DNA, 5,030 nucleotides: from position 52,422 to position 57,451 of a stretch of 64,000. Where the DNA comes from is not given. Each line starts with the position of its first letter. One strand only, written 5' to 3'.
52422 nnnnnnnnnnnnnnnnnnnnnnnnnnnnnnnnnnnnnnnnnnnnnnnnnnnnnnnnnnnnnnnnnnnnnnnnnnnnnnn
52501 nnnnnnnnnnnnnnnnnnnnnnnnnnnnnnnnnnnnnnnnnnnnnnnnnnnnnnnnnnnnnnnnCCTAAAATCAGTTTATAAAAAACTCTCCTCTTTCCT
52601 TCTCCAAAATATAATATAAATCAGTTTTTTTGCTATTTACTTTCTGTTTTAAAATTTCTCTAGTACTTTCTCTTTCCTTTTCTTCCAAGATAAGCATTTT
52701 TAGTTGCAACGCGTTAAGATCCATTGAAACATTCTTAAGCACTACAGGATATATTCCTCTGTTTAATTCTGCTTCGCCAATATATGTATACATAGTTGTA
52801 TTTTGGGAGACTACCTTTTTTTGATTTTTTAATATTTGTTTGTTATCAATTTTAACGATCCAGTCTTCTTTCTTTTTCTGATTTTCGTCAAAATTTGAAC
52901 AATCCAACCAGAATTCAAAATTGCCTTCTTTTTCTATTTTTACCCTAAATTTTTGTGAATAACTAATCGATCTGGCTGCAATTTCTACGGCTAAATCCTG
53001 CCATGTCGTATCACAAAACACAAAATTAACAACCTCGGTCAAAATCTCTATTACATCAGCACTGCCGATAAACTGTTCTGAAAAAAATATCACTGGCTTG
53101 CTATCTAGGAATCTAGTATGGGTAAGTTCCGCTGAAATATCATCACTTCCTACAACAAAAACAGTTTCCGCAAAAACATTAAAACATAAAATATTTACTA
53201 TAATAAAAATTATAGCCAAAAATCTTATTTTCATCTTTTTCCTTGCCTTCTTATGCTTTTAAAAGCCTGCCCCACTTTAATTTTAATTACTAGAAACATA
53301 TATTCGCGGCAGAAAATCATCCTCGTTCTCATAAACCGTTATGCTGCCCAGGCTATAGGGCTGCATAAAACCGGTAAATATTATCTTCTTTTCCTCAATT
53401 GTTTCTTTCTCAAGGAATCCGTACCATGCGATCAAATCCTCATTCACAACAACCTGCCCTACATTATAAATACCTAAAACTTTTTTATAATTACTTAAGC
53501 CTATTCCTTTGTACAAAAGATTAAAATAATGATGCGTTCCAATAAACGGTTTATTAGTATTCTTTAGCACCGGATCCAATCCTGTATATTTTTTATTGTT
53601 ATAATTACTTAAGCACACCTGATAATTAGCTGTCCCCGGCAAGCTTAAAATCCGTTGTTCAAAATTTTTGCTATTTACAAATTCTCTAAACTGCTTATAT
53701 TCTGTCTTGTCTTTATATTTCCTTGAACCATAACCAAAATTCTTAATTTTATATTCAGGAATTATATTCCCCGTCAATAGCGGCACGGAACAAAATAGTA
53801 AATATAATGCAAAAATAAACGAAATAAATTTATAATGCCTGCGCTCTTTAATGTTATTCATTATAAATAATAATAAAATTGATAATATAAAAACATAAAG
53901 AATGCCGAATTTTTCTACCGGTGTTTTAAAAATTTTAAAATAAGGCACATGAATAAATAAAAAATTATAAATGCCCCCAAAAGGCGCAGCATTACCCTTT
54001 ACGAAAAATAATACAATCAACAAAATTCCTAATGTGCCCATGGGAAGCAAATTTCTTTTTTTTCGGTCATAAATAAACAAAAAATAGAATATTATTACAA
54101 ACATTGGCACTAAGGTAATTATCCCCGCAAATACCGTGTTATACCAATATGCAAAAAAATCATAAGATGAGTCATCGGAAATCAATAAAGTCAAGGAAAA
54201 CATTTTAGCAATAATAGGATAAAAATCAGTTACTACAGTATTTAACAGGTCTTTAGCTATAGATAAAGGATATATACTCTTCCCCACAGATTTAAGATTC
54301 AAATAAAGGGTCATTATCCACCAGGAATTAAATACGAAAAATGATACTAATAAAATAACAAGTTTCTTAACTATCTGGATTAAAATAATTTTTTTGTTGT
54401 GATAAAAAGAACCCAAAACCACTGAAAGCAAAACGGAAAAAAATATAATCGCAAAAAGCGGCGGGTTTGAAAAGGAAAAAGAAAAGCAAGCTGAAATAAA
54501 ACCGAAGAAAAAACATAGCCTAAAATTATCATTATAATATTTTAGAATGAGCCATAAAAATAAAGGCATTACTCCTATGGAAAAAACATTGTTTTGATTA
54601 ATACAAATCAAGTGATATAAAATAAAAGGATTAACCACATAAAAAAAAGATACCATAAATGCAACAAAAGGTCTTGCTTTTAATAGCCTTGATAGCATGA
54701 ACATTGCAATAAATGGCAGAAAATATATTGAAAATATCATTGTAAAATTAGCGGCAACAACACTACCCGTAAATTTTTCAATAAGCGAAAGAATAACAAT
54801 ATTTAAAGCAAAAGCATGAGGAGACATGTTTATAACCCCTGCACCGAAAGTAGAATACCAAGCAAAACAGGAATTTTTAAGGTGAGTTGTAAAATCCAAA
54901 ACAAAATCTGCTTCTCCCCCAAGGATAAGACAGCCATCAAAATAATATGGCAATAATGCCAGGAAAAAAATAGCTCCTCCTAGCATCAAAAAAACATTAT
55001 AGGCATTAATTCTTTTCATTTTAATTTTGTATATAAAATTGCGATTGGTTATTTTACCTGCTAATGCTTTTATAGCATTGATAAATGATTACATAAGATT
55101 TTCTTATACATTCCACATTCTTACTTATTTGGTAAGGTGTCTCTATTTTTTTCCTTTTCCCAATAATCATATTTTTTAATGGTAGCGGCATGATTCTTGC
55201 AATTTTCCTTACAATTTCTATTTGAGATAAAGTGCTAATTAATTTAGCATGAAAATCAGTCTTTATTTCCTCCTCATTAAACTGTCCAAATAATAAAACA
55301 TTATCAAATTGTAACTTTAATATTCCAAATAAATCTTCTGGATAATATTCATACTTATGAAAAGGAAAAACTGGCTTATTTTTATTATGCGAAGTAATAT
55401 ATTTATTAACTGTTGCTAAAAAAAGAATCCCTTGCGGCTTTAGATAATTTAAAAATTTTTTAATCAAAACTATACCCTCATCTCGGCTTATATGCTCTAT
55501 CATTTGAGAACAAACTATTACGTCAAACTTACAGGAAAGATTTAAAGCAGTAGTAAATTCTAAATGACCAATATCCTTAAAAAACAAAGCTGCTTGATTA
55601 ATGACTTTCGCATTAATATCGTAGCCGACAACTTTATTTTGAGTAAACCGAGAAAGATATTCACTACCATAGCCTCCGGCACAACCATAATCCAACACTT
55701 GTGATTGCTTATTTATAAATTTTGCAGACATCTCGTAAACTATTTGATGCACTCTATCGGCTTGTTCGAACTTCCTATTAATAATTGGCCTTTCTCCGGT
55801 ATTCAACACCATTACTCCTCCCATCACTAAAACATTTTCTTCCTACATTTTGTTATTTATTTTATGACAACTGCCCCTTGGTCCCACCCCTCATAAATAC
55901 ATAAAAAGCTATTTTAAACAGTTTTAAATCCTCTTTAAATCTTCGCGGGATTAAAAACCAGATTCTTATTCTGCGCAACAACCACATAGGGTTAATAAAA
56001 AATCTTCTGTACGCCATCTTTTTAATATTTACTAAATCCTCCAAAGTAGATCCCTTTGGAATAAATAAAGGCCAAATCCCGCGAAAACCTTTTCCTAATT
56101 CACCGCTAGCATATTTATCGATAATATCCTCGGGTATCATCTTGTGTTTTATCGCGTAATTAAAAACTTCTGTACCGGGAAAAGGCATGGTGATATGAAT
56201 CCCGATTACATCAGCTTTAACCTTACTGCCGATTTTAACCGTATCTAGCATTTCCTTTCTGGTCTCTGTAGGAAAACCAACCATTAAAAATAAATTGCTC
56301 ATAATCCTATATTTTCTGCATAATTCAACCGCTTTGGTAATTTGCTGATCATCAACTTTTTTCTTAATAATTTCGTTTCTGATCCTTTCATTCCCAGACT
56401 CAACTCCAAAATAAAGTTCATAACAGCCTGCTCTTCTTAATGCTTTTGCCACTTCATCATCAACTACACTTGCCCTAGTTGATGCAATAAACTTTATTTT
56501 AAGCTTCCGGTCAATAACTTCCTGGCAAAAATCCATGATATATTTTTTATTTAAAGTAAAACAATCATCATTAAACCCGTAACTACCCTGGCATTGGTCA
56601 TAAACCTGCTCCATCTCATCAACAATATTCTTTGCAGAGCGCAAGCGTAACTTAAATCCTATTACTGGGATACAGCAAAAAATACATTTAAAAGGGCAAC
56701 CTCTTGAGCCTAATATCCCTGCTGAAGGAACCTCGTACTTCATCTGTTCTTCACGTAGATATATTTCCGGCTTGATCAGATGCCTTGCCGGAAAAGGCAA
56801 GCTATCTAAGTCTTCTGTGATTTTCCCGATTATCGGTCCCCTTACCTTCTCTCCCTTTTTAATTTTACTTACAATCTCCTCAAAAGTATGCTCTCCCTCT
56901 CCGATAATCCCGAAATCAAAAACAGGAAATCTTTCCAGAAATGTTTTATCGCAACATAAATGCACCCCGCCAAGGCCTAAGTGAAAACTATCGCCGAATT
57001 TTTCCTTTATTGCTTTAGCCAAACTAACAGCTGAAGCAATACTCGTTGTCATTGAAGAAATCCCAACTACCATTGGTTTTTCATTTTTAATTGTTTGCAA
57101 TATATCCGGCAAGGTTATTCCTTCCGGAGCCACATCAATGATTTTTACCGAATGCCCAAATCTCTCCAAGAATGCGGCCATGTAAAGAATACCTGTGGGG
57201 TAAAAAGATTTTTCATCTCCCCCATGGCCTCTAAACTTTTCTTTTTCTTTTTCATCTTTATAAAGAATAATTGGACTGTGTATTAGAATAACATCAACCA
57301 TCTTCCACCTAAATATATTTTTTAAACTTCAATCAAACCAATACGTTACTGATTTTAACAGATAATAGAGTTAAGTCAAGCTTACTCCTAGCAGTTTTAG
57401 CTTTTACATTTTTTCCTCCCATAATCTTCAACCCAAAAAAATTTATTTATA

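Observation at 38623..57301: Lipid-linked sugar pathway locus: UbiA-family phosphoribosyl/prenyl transferase, SMR-like flippase candidate, paired SDR epimerases, two B12-radical SAM enzymes, and GT-C-like membrane transferases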

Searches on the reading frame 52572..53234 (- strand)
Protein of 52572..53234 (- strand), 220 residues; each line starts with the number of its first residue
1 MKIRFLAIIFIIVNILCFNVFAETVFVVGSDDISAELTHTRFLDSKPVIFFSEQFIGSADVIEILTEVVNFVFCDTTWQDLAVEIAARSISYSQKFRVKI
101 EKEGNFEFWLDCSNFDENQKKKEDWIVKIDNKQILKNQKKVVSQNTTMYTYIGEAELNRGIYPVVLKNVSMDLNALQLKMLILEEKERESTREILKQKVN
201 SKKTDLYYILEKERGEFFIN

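Call 5: search_protein_families(library=pfam, proteins=[window:52572-53234:-], max_evalue=0.01)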
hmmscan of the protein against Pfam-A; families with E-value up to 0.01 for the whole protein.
window:52572-53234:- (220 aa): 0 families

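Call 68: search_protein_families(library=pfam, proteins=[window:52572-53234:-], max_evalue=5)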
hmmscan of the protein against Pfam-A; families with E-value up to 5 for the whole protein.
window:52572-53234:- (220 aa): 2 families
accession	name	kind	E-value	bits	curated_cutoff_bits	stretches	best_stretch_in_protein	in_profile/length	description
PF07542.16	ATP12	-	0.055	14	27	1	108-215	3-106/124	ATP12 chaperone protein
PF13739.11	PdaC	-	0.13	13.8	29.1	1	106-155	50-91/95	Deacetylase PdaC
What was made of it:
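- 52572..53234 (-): 220-aa secreted or anchored protein of unknown function, conserved between the two halves of the split GT-C. No Pfam hit (calls 5, 68).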

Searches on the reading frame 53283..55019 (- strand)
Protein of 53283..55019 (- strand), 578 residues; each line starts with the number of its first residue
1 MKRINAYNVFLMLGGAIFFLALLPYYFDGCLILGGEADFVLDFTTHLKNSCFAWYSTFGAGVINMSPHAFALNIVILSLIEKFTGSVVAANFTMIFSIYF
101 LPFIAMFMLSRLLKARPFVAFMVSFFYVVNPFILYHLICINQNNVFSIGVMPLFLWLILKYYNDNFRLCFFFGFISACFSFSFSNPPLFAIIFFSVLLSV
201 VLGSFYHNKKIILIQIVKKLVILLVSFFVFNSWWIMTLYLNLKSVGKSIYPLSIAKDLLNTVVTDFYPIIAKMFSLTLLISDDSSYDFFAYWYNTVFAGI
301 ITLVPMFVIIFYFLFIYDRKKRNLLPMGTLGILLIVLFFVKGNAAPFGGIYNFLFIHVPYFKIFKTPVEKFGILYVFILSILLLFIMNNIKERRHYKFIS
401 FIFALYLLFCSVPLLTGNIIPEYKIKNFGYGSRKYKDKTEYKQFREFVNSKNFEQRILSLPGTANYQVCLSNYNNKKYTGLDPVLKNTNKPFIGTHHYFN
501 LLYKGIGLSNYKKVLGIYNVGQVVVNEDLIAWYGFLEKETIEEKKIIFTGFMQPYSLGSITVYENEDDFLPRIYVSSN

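Call 5: search_protein_families(library=pfam, proteins=[window:53283-55019:-], max_evalue=0.01)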
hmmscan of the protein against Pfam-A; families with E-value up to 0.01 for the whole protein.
window:53283-55019:- (578 aa): 0 families

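Call 6: search_protein_families(library=ncbifam, proteins=[window:53283-55019:-], max_evalue=0.01)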
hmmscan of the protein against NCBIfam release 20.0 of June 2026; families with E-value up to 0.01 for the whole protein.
window:53283-55019:- (578 aa): 0 families

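Call 33: find_homologous_proteins(query=window:53283-55019:-)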
Query window:53283-55019:- (578 aa): 56 proteins with E <= 0.001 among 8000 candidates.
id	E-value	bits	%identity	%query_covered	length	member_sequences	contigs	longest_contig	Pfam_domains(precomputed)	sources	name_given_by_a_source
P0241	0.0e+0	1274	100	100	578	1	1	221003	-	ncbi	ncbi:MAG: hypothetical protein ABIG64_05745 [Candidatus Omnitrophota bacterium]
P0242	2.7e-214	731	58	99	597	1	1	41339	-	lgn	-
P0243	3.0e-208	711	56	99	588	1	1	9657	-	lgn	-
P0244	1.1e-205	703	56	100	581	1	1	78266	-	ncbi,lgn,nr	ncbi:hypothetical protein KKC91_03350 [bacterium]|nr:hypothetical protein [bacterium]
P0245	8.5e-203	693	55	100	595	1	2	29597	-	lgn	-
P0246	9.4e-194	664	54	100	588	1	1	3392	-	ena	-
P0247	3.4e-193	662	54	100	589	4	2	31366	-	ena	-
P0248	1.8e-192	659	53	99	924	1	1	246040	-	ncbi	-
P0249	9.0e-192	657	55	94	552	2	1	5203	-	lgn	-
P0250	1.4e-189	650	52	97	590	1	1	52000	-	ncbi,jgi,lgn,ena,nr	ncbi:MAG: hypothetical protein KJ915_02910 [Candidatus Omnitrophica bacterium]|nr:hypothetical prote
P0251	7.3e-189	647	52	96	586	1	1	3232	-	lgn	-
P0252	7.9e-188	644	52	99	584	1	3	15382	-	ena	-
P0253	8.1e-186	637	51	100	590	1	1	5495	-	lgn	-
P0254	1.8e-183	630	51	98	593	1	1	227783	-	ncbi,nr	ncbi:MAG: hypothetical protein Q8N49_01235 [Candidatus Omnitrophota bacterium]|nr:hypothetical prote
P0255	4.7e-183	628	52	99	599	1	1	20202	-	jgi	jgi:hypothetical protein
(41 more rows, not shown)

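Call 48: predict_structure(alignment_id=A5)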
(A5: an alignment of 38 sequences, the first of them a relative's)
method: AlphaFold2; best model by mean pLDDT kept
length: 578 residues; sequences in the alignment: 38
mean_pLDDT: 88.2   pTM: 0.90
mean pLDDT of the five models: 88.2, 87.9, 87.2, 86.4, 86.0
residues with pLDDT >= 90: 350; 70-90: 170; 50-70: 55; < 50: 3
segments of 3 or more residues with pLDDT < 50: none
pLDDT, mean of each block of 10 residues (from residue 1): 77 97 92 73 77 62 61 85 91 94 98 96 98 93 89 98 97 94 88 97 93 95 96 78 58 86 88 95 94 95 97 88 86 96 91 91 91 98 96 92 97 94 90 92 92 86 77 89 86 80 87 88 91 74 91 92 86 58
secondary structure, 60 per line:
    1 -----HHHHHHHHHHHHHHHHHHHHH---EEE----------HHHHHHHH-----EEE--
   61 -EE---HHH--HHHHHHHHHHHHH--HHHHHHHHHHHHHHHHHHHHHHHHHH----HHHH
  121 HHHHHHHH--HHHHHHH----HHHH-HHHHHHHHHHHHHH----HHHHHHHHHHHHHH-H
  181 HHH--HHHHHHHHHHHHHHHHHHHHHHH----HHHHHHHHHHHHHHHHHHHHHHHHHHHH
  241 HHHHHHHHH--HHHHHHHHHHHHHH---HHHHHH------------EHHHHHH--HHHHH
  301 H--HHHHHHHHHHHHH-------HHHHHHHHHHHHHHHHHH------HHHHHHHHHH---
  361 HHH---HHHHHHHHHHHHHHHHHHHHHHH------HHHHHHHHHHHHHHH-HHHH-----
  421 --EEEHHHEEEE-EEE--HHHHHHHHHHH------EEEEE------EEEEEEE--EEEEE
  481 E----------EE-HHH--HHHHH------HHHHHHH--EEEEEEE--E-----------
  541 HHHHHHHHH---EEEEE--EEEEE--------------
elements in order: H6-26 E30-32 H43-50 E56-58 H72-84 H87-112 H117-128 H131-137 H142-145 H147-160 H165-178 H180-183 H186-208 H213-249 H252-265 H269-274 H288-293 H296-301 H304-316 H324-341 H348-357 H367-389 H396-410 H412-415 E423-425 E429-432 E434-436 H439-449 E456-460 E467-473 E476-481 H500-504 H511-517 E520-526 H541-549 E553-557 E560-564
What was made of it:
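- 53283..55019 (-): Second GT-C glycosyltransferase, 578 aa, no Pfam family. AF2 pLDDT 88.2, pTM 0.90 (call 48).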

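Call 53: fold_search(model_id=the predicted structure, library=pdb)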
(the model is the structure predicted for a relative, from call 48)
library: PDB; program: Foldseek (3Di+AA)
matches with E <= 10: 389; with E <= 0.001: 17
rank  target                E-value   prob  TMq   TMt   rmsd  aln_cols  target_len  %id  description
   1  6w98_A                1.6e-07  1.00  0.55  0.27   8.5       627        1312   11  Single-Particle Cryo-EM Structure of Arabinofuranosyltransferase AftD from Mycobacteria (released 2020-05-13)
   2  6wby                  1.3e-06  1.00  0.52  0.26   9.8       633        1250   11  Single-Particle Cryo-EM Structure of Arabinofuranosyltransferase AftD from Mycobacteria, Mutant R1389S Class 2 (released 2020-05-13)
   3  6wbx                  6.1e-06  1.00  0.52  0.26  10.8       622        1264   12  Single-Particle Cryo-EM Structure of Arabinofuranosyltransferase AftD from Mycobacteria, Mutant R1389S Class 1 (released 2020-05-13)
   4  6s7t_A                1.1e-05  1.00  0.42  0.36  18.9       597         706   11  Cryo-EM structure of human oligosaccharyltransferase complex OST-B (released 2019-12-18)
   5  8pn9_A                7.0e-05  1.00  0.44  0.40  12.4       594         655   10  Structure of human oligosaccharyltransferase OST-A complex bound to NGI-1 (released 2024-05-08)
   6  8age_A                8.6e-05  1.00  0.42  0.38  12.3       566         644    8  Structure of yeast oligosaccharylransferase complex with acceptor peptide bound (released 2022-12-07)
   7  7zli_A                1.4e-04  1.00  0.43  0.39  11.7       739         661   11  Cryo-EM structure of C-mannosyltransferase CeDPY19, in complex with Dol25-P-Man and bound to CMT2-Fab and anti-Fab nan (released 2023-01-11)
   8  8agc_A                2.2e-04  1.00  0.39  0.33  15.7       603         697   10  Structure of yeast oligosaccharylransferase complex with lipid-linked oligosaccharide and non-acceptor peptide bound (released 2022-12-07)
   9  6ftg_5                2.8e-04  1.00  0.39  0.36  18.9       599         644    9  Subtomogram average of OST-containing ribosome-translocon complexes from canine rough microsomal membranes (released 2018-03-21)
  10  5ogl_A                3.5e-04  1.00  0.36  0.31  12.5       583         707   12  Structure of bacterial oligosaccharyltransferase PglB in complex with an acceptor peptide and an lipid-linked oligosac (released 2017-10-25)
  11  8if8_C                3.8e-04  1.00  0.49  0.48   7.9       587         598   11  Arabinosyltransferase AftA (released 2023-05-31)
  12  6gxc_A                4.8e-04  1.00  0.37  0.32  12.4       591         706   12  Bacterial oligosaccharyltransferase PglB in complex with an inhibitory peptide and a reactive lipid-linked oligosaccha (released 2018-11-14)
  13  5ezm                  5.2e-04  1.00  0.38  0.41  14.5       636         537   10  Crystal Structure of ArnT from Cupriavidus metallidurans in the apo state (released 2016-02-17)
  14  3rce_A                5.4e-04  1.00  0.42  0.37  10.0       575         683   11  Bacterial oligosaccharyltransferase PglB (released 2011-06-15)
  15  8if8_B                6.7e-04  1.00  0.50  0.47   8.6       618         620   11  Arabinosyltransferase AftA (released 2023-05-31)
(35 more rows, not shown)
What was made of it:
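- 53283..55019 (-): The best Foldseek match is the arabinofuranosyltransferase AftD (6w98), E 1.6e-7, TMq 0.55, followed by OST, DPY19, PglB, AftA and ArnT (call 53).
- On GT-C fold glycosyltransferases: 578 aa: AftD E 1.6e-7, then OST, DPY19, PglB, AftA and ArnT (call 53).
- The best structural match of the 578-aa protein is an arabinofuranosyltransferase (call 53).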

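Call 68: search_protein_families(library=pfam, proteins=[window:53283-55019:-], max_evalue=5)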
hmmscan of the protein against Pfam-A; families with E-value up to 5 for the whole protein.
window:53283-55019:- (578 aa): 1 family
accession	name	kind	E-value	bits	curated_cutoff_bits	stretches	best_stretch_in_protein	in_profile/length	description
PF13567.11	DUF4131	-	0.93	9.6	31.6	1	372-423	9-56/165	Domain of unknown function (DUF4131)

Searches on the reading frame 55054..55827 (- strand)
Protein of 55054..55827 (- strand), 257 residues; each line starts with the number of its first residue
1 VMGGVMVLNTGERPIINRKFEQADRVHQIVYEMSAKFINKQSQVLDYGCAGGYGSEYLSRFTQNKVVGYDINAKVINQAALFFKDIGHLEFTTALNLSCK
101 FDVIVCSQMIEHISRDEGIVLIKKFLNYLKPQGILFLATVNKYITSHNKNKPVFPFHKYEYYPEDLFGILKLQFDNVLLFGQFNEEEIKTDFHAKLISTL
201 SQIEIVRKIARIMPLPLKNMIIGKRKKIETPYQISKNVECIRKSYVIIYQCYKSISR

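Call 5: search_protein_families(library=pfam, proteins=[window:55054-55827:-], max_evalue=0.01)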
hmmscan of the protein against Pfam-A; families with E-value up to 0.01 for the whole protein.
window:55054-55827:- (257 aa): 10 families
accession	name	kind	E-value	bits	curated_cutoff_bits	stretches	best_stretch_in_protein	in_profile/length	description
PF13489.12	Methyltransf_23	-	1e-14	55.1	27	1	28-144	11-123/164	Methyltransferase domain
PF13649.12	Methyltransf_25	-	4e-10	40.7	27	1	44-133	1-97/97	Methyltransferase domain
PF08241.18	Methyltransf_11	-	1.2e-09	39.1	21.2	1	45-137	1-95/95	Methyltransferase domain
PF13847.12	Methyltransf_31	-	1.6e-09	38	27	1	39-149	2-127/145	Methyltransferase domain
PF08242.18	Methyltransf_12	-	1.8e-09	38.6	30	1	45-135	1-98/98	Methyltransferase domain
PF05401.17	NodS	-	1.3e-05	25.5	24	1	19-135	25-142/201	Nodulation protein S (NodS)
PF01739.24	CheR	-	4.4e-05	23.5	27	1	88-141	124-177/195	CheR methyltransferase, SAM binding domain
PF01728.25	FtsJ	-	0.0002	21.8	24.1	1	36-107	17-98/181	FtsJ-like methyltransferase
PF02353.26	CMAS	-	0.00038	20.3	27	1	39-151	61-178/273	Mycolic acid cyclopropane synthetase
PF13679.12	Methyltransf_32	-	0.0015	18.9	27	1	18-87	1-77/143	Methyltransferase domain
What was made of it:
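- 55054..55827 (-): Class I SAM-dependent methyltransferase (257 aa). Methyltransf_23 E 1e-14, plus related models (call 5).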

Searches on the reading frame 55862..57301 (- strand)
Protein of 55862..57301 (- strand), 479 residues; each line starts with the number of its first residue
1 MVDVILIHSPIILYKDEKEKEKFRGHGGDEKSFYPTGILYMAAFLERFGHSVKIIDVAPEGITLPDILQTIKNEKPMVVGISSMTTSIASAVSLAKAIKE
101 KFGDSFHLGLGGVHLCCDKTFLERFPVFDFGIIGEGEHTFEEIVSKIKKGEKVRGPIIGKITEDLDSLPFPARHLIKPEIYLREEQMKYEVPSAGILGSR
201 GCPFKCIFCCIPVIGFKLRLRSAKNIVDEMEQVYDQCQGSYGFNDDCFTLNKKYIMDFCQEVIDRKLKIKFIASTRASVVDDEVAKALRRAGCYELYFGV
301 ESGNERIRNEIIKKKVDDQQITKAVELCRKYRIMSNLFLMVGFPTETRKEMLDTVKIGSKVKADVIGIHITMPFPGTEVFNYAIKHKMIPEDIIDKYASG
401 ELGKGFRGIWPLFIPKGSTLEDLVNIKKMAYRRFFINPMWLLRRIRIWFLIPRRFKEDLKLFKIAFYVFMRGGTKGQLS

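Call 5: search_protein_families(library=pfam, proteins=[window:55862-57301:-], max_evalue=0.01)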
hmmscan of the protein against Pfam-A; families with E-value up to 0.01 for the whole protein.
window:55862-57301:- (479 aa): 2 families
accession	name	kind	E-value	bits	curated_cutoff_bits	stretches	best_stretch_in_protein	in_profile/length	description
PF04055.27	Radical_SAM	-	3.5e-21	76.5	29.5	1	199-356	4-164/166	Radical SAM superfamily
PF02310.24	B12-binding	-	4e-20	72.3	32.1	1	33-143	12-120/121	B12 binding domain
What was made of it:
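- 55862..57301 (-): Class B (B12-binding) radical SAM enzyme 'rSAM2' (479 aa). B12-binding 72.3 bits and Radical_SAM 76.5 bits (call 5).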

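Call 6: search_protein_families(library=ncbifam, proteins=[window:55862-57301:-], max_evalue=0.01)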
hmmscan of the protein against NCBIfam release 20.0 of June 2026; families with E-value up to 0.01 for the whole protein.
window:55862-57301:- (479 aa): 35 families (the best 25 are shown)
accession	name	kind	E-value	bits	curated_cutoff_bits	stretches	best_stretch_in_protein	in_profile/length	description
NF050148.1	rSAM_ApyD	equivalog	2e-41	142.1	750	1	67-381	66-391/645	RiPP biosynthesis radical SAM protein ApyD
TIGR03471.1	HpnJ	equivalog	7e-40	137.3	577.6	1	32-446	31-444/472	hopanoid biosynthesis associated radical SAM protein HpnJ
TIGR02026.1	BchE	equivalog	1.8e-39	136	481.35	1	31-390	18-394/497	magnesium-protoporphyrin IX monomethyl ester anaerobic oxidative cyclase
TIGR04072.2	rSAM_ladder_B12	equivalog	2.7e-35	121.9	360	1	33-392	16-381/443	lipid biosynthesis B12-binding/radical SAM protein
TIGR04385.1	B12_rSAM_cofa1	equivalog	1.2e-31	110.5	450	1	30-398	15-394/438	B12 lower ligand biosynthesis radical SAM protein BzaD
TIGR04479.1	bcpD_PhpK_rSAM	subfamily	1.9e-31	109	600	1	31-364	68-412/504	PhpK family radical SAM P-methyltransferase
TIGR04013.1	B12_SAM_MJ_1487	hypoth_equivalog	4.8e-29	101.4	251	1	68-383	35-357/382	TIGR04013 family B12-binding domain/radical SAM domain-containing protein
NF033070.1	rSAM_AprD4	equivalog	3.2e-27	95.5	500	1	162-389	167-396/456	AprD4 family radical SAM diol-dehydratase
TIGR04367.1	HpnR_B12_rSAM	equivalog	6.6e-25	87.6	650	1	35-382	22-372/490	hopanoid C-3 methylase HpnR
NF038361.1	rSAM_Sden_1168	equivalog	9.3e-25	87.2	575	1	147-389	218-479/560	Sden_1168 family B12-binding radical SAM P-methyltransferase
TIGR04014.1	B12_SAM_MJ_0865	equivalog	2.2e-22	79.5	360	1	94-386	57-361/434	methyl-coenzyme M reductase glutamine C-methyltransferase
TIGR03975.1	rSAM_ocin_1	subfamily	6e-20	71.3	281.85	1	65-350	118-419/606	RiPP maturation radical SAM C-methyltransferase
TIGR04190.1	B12_SAM_Ta0216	equivalog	4.8e-17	61.7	500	1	33-360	35-393/554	TIGR04190 family B12-binding domain/radical SAM domain protein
TIGR04295.1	B12_rSAM_oligo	hypoth_equivalog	2.3e-16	59.5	400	1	32-323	22-325/422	TIGR04295 family B12-binding domain-containing radical SAM protein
NF045585.1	rSAM_slr0320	equivalog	6.7e-14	51.3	775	1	194-331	236-374/511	photosystem II high light acclimation radical SAM protein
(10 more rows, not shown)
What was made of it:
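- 55862..57301 (-): Best NCBIfam hits are ApyD, HpnJ and BchE, all below cut-off (call 6).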

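Call 93: search_solved_structures(query=window:55862-57301:-, max_evalue=0.001)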
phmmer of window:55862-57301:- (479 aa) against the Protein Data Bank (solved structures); distinct sequences matched with E-value up to 0.001: 5.
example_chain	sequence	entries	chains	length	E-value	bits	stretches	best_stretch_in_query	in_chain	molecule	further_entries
6fd2_B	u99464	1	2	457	7.7e-20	74.1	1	164-385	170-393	Putative apramycin biosynthetic oxidoreductase 4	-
9ccb_A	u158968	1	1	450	9e-13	50.8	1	191-380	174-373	Radical SAM core domain-containing protein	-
6wte_A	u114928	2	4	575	7.8e-06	27.9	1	195-371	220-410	B12-binding domain-containing protein | Tryptophan-C2-methyltransferase containing B12-binding domain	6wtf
4jc0_A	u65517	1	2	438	5.3e-05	25.2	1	189-391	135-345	Ribosomal protein S12 methylthiotransferase RimO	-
2qgq_A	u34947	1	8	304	7e-05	24.8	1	192-391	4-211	Protein TM_1862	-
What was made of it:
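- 55862..57301 (-): AprD4 E 8e-20 (call 93).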
